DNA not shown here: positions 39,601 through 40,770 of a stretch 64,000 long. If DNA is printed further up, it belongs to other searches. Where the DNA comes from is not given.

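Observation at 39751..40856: Two-gene cassette: small winged-helix ORF plus an HTH-fused, half-degenerate double-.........-like protein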

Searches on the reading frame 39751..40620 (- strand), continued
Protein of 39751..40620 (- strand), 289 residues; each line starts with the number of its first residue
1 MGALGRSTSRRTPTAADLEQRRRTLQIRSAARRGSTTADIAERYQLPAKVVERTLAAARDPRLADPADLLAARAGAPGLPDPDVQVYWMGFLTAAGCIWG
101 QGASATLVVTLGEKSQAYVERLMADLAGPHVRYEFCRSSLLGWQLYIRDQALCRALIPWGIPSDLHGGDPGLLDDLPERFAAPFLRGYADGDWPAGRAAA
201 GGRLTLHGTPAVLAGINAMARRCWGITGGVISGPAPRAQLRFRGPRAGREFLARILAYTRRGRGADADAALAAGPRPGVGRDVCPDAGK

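Call 25: fold_search(model_id=the predicted structure, library=pdb)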
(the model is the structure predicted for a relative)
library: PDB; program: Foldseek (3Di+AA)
matches with E <= 10: 591; with E <= 0.001: 19
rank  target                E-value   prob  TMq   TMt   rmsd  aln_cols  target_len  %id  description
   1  2dch                  3.0e-05  1.00  0.38  0.51   7.5       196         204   16  Crystal structure of archaeal intron-encoded homing endonuclease I-Tsp061I (released 2006-07-06)
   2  4ut0_K                3.0e-04  1.00  0.43  0.65   4.2       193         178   14  THE CRYSTAL STRUCTURE OF I-DMOI IN COMPLEX WITH ITS TARGET DNA AT 10 DAYS INCUBATION IN 5MM MN (STATE 7) (released 2014-12-17)
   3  2vs8_A                4.2e-04  1.00  0.43  0.63   4.3       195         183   14  The crystal structure of I-DmoI in complex with DNA and Mn (released 2008-11-11)
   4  1r7m_A                4.4e-04  1.00  0.39  0.47   5.6       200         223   10  The homing endonuclease I-SceI bound to its DNA recognition region (released 2004-10-26)
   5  6x1j_A                6.4e-04  1.00  0.41  0.50   5.4       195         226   12  The homing endonuclease I-WcaI bound to its DNA recognition sequence (released 2021-05-26)
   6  4d6o_G                7.2e-04  1.00  0.42  0.64   4.3       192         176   14  THE CRYSTAL STRUCTURE OF I-DMOI IN COMPLEX WITH ITS TARGET DNA AT 1H INCUBATION IN 5MM MG (STATE 2) (released 2014-12-17)
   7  2vs7_D                7.6e-04  1.00  0.42  0.60   4.2       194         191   14  The crystal structure of I-DmoI in complex with DNA and Ca (released 2008-11-11)
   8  3hyj_A                8.0e-04  1.00  0.41  0.60   4.3       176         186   15  Crystal structure of the N-terminal LAGLIDADG domain of DUF199/WhiA (released 2009-09-01)
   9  4unb_G                8.0e-04  1.00  0.42  0.65   4.2       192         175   14  THE CRYSTAL STRUCTURE OF I-DMOI IN COMPLEX WITH ITS TARGET DNA AT 6 DAYS INCUBATION IN 5MM MN (STATE 5) (released 2014-12-17)
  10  8dy9_I                8.0e-04  1.00  0.45  0.43  11.7       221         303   15  Streptomyces venezuelae RNAP unconstrained open promoter complex with WhiA and WhiB transcription factors (released 2023-03-01)
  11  2cw7                  8.0e-04  1.00  0.39  0.22   4.4       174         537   13  Crystal structure of intein homing endonuclease II (released 2006-04-18)
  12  5a0w_D                8.9e-04  1.00  0.43  0.61   5.7       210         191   14  THE CRYSTAL STRUCTURE OF I-DMOI E117A IN COMPLEX WITH ITS TARGET DNA AND IN THE PRESENCE OF 2MM MN (released 2016-05-11)
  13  5o6g_D                9.4e-04  1.00  0.45  0.68   3.9       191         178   14  Structures and dynamics of mesophilic variants from the homing endonuclease I-DmoI (released 2017-12-06)
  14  2vs7_A                9.4e-04  1.00  0.44  0.66   3.9       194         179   13  The crystal structure of I-DmoI in complex with DNA and Ca (released 2008-11-11)
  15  7qss                  9.4e-04  1.00  0.44  0.31   4.1       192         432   14  Crystal structure of homing endonuclease-associated TliVMA intein (C1A) (released 2022-03-30)
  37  3hyj_D                2.3e-03  1.00  0.40  0.54   6.8       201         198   13  Crystal structure of the N-terminal LAGLIDADG domain of DUF199/WhiA (released 2009-09-01)
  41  3hyi                  2.6e-03  1.00  0.38  0.38  13.1       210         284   13  Crystal structure of full-length DUF199/WhiA from Thermatoga maritima (released 2009-09-01)
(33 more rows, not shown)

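Call 27: find_related_loci(query=A1, collection=genome_contigs, flank=5000)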
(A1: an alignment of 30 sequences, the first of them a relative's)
Query A1 (289 aa) in genome_contigs; peptide patterns used: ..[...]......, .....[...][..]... (x = any residue, [..] = any of these).
24 stretches matched a pattern; 13 encode a relative of the query (tblastn E <= 1e-3); 13 distinct loci.
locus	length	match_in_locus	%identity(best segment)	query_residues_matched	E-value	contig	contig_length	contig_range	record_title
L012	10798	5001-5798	56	8-265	9e-91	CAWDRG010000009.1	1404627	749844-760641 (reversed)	MAG: uncultured Firmicutes bacterium isolate MFD05377.bin.2.149 genome assembly, contig: contig_28909, whole genome shot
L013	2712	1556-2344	54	11-270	1e-91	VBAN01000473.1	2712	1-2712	MAG: Bacillati bacterium ANGP1 isolate NP_6 14_0903_13_30cm_scaffold_11278607, whole genome shotgun sequence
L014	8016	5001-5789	53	11-270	4e-87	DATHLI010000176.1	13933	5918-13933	MAG TPA_asm: bacterium isolate SMAG_U12602 k141_568413, whole genome shotgun sequence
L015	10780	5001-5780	54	5-263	2e-85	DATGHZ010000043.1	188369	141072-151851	MAG TPA_asm: bacterium isolate SMAG_U9794 k141_1238159, whole genome shotgun sequence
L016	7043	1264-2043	55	3-261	7e-82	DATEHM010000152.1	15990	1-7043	MAG TPA_asm: bacterium isolate SMAG_U8811 k141_384053, whole genome shotgun sequence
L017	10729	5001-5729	54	33-271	1e-78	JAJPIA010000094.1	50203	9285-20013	MAG: Bacillota bacterium isolate Centralia_MAG_233 k107_34802700, whole genome shotgun sequence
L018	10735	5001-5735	51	19-263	1e-77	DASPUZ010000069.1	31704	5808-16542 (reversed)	MAG TPA_asm: bacterium isolate SMAG_U12316 k141_1325630, whole genome shotgun sequence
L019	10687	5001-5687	55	33-261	1e-77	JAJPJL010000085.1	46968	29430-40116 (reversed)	MAG: Bacillota bacterium isolate Centralia_MAG_47 k107_241591, whole genome shotgun sequence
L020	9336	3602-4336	49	19-263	3e-77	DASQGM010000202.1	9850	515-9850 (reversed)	MAG TPA_asm: bacterium isolate SMAG_U11806 k141_384699, whole genome shotgun sequence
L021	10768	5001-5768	56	10-264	4e-77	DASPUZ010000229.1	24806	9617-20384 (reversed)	MAG TPA_asm: bacterium isolate SMAG_U12316 k141_1746895, whole genome shotgun sequence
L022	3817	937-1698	52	11-261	5e-77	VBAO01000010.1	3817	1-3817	MAG: Bacillati bacterium ANGP1 isolate NP_7 14_1009_09_30cm_scaffold_26873, whole genome shotgun sequence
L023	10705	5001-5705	53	33-266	6e-73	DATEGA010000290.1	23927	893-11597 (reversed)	MAG TPA_asm: bacterium isolate SMAG_U8773 k141_1374498, whole genome shotgun sequence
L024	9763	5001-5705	58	11-242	2e-87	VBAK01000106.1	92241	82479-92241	MAG: Bacillati bacterium ANGP1 isolate NP_3 14_0903_12_20cm_scaffold_35, whole genome shotgun sequence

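Call 34: search_protein_representatives(alignment_id=A1)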
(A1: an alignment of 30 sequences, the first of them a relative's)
Query: 30 sequences, 269 profile positions. Proteins with E-value up to 0.001 (for the whole library): 867; up to 1e-10: 26; up to 1e-30: 8. The best 150 are listed.
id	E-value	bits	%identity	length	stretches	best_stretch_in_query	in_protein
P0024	1.1e-104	365.5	-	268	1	3-256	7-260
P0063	5.3e-70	251.7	-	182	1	81-261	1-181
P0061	3.7e-56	206.4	-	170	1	45-157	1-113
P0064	1.0e-44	168.9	-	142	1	91-191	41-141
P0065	6.9e-36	139.9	-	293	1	26-260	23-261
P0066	7.0e-36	139.9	-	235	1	33-233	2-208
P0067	2.6e-33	131.5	-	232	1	76-263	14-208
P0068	4.7e-31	124.0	-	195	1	4-157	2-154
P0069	3.1e-30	121.4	-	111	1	6-112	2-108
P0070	4.1e-28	114.4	-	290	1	18-238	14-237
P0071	2.8e-27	111.7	-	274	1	22-249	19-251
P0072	1.1e-23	99.9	-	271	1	21-247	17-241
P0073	1.3e-23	99.7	-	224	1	75-251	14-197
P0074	2.9e-23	98.5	-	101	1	4-100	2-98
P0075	3.6e-22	94.9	-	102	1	156-261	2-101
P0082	5.5e-13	64.8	-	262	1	17-250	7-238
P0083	6.1e-13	64.6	-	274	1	15-252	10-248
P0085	2.2e-11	59.6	-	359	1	29-251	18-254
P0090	1.6e-10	56.7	-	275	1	27-261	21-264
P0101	7.9e-10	54.4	-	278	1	30-256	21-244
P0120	1.3e-08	50.4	-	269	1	29-253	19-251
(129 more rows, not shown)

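Call 35: search_protein_families(library=pfam, proteins=[P0065, P0070, P0071, P0072, P0082, P0083, P0085, P0090, P0101, P0120], max_evalue=0.01)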
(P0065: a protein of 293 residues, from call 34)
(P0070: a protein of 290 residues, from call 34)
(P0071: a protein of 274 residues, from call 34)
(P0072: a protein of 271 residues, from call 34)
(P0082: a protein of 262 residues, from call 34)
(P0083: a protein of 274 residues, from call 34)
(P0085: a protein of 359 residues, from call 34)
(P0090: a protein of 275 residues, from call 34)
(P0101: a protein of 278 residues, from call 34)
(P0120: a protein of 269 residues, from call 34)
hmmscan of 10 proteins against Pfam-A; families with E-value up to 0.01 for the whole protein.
P0065 (293 aa): 0 families

P0070 (290 aa): 0 families

P0071 (274 aa): 0 families

P0072 (271 aa): 0 families

P0082 (262 aa): 1 family
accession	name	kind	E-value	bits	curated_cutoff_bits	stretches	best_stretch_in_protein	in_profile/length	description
PF14528.11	LAGLIDADG_3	-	0.00037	21.1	22.5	1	162-236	2-76/82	LAGLIDADG-like domain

P0083 (274 aa): 2 families
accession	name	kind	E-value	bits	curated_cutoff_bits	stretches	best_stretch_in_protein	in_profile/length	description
PF14528.11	LAGLIDADG_3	-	0.00014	22.5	22.5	0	171-187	6-22/82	LAGLIDADG-like domain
PF19575.5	HTH_58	-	0.0003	21.1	23.8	1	16-57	18-59/62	Helix-turn-helix domain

P0085 (359 aa): 2 families
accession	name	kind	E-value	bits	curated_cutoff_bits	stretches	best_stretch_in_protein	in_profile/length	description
PF14528.11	LAGLIDADG_3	-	9.1e-07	29.5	22.5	0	179-200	4-25/82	LAGLIDADG-like domain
PF00961.24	LAGLIDADG_1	-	0.00082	20.7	23.1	1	75-139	1-76/102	LAGLIDADG endonuclease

P0090 (275 aa): 3 families
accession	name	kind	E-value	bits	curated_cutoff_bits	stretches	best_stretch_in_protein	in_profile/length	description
PF14528.11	LAGLIDADG_3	-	3.5e-07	30.8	22.5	0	176-191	6-21/82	LAGLIDADG-like domain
PF00961.24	LAGLIDADG_1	-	0.00044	21.5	23.1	0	179-256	3-82/102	LAGLIDADG endonuclease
PF13518.12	HTH_28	-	0.0083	16.6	25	0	16-48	5-37/52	Helix-turn-helix domain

P0101 (278 aa): 1 family
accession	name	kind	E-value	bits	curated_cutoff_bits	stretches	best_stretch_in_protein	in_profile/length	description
PF14528.11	LAGLIDADG_3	-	3.9e-06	27.5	22.5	0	167-242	5-78/82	LAGLIDADG-like domain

P0120 (269 aa): 3 families
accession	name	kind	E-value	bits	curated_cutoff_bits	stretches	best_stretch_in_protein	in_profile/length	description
PF14528.11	LAGLIDADG_3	-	3.7e-10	40.4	22.5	2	71-115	3-44/82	LAGLIDADG-like domain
PF00961.24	LAGLIDADG_1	-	8.2e-06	27.1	23.1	0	171-228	1-61/102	LAGLIDADG endonuclease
PF02796.21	HTH_7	-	0.0011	19.5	23.8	1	2-32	4-34/45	Helix-turn-helix domain of resolvase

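Call 38: find_encoding_contigs(protein=P0002, flank=5000, max_places=2)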
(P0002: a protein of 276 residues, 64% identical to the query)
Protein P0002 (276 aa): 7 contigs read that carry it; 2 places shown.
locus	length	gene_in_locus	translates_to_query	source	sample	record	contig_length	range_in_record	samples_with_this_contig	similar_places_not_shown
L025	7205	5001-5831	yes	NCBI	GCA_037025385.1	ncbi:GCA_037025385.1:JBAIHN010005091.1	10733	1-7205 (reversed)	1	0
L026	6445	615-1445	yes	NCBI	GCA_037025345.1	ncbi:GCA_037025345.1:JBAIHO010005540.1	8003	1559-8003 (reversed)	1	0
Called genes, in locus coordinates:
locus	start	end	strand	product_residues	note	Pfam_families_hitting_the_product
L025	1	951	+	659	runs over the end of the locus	PF26550:Tricorn_2nd (weak), PF26549:Tricorn_N, PF07676:PD40, PF26549:Tricorn_N, PF26550:Tricorn_2nd (weak), PF07676:PD40, PF26549:Tricorn_N, PF00326:Peptidase_S9, +4 more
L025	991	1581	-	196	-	PF02545:Maf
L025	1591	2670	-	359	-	PF07885:Ion_trans_2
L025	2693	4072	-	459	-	PF07690:MFS_1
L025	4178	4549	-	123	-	PF04075:F420H2_quin_red (weak), PF10012:DUF2255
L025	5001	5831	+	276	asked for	-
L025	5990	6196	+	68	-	PF00313:CSD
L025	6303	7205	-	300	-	?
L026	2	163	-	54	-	?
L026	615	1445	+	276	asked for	-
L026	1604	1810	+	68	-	PF00313:CSD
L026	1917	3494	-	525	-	-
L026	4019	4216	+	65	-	-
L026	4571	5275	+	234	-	-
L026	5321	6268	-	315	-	PF01370:Epimerase, PF01073:3Beta_HSD, PF02719:Polysacc_synt_2 (faint), PF04321:RmlD_sub_bind, PF13460:NAD_binding_10, PF16363:GDP_Man_Dehyd, PF07993:NAD_binding_4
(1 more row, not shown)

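Call 39: find_encoding_contigs(protein=P0034, flank=5000, max_places=2)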
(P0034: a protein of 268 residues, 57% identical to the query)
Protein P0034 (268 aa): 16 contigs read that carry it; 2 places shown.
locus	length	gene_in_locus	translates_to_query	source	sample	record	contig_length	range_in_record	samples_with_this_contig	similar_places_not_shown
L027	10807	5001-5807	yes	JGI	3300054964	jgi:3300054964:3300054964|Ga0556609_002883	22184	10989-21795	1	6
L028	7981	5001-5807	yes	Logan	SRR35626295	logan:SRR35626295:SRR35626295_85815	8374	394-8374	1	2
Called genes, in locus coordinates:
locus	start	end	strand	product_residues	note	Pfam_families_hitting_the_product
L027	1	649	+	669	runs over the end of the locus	PF16177:ACAS_N, PF00501:AMP-binding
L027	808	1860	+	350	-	PF01590:GAF, PF13185:GAF_2, PF13492:GAF_3, PF00990:GGDEF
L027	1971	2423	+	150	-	PF03640:Lipoprotein_15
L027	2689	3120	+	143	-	PF00903:Glyoxalase, PF13468:Glyoxalase_3 (weak), PF13669:Glyoxalase_4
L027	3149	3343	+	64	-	-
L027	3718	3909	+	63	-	-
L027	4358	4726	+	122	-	PF01740:STAS, PF13466:STAS_2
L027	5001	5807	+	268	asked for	-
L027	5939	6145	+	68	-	PF00313:CSD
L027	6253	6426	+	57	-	-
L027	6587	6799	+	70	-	PF09360:zf-CDGSH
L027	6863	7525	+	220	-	-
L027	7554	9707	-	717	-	PF14742:GDE_N_bis, PF06202:GDE_C (weak), PF22422:MGH1-like_GH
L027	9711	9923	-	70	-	-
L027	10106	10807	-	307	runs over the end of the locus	PF13489:Methyltransf_23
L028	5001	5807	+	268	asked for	-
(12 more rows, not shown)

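Call 40: find_encoding_contigs(protein=P0042, flank=5000, max_places=2)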
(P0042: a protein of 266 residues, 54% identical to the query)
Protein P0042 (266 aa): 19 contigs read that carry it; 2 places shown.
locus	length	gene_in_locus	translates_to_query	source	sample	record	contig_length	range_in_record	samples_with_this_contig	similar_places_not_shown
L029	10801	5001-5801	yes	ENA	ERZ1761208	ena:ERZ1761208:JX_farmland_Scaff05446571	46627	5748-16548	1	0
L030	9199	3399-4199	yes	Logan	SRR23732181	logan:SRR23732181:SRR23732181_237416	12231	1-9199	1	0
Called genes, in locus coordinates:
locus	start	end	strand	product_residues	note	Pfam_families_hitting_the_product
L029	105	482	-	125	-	-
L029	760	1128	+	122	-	PF13564:DoxX_2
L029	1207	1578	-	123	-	PF13474:SnoaL_3, PF14534:DUF4440, PF12680:SnoaL_2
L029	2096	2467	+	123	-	-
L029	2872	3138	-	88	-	-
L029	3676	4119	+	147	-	-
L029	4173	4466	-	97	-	-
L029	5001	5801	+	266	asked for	-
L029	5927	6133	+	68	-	PF00313:CSD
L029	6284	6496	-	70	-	-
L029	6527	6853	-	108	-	-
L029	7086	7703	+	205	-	PF05036:SPOR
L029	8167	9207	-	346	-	PF05235:CHAD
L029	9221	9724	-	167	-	PF00300:His_Phos_1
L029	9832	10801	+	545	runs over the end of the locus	PF02776:TPP_enzyme_N, PF00205:TPP_enzyme_M, PF02775:TPP_enzyme_C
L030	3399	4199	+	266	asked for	-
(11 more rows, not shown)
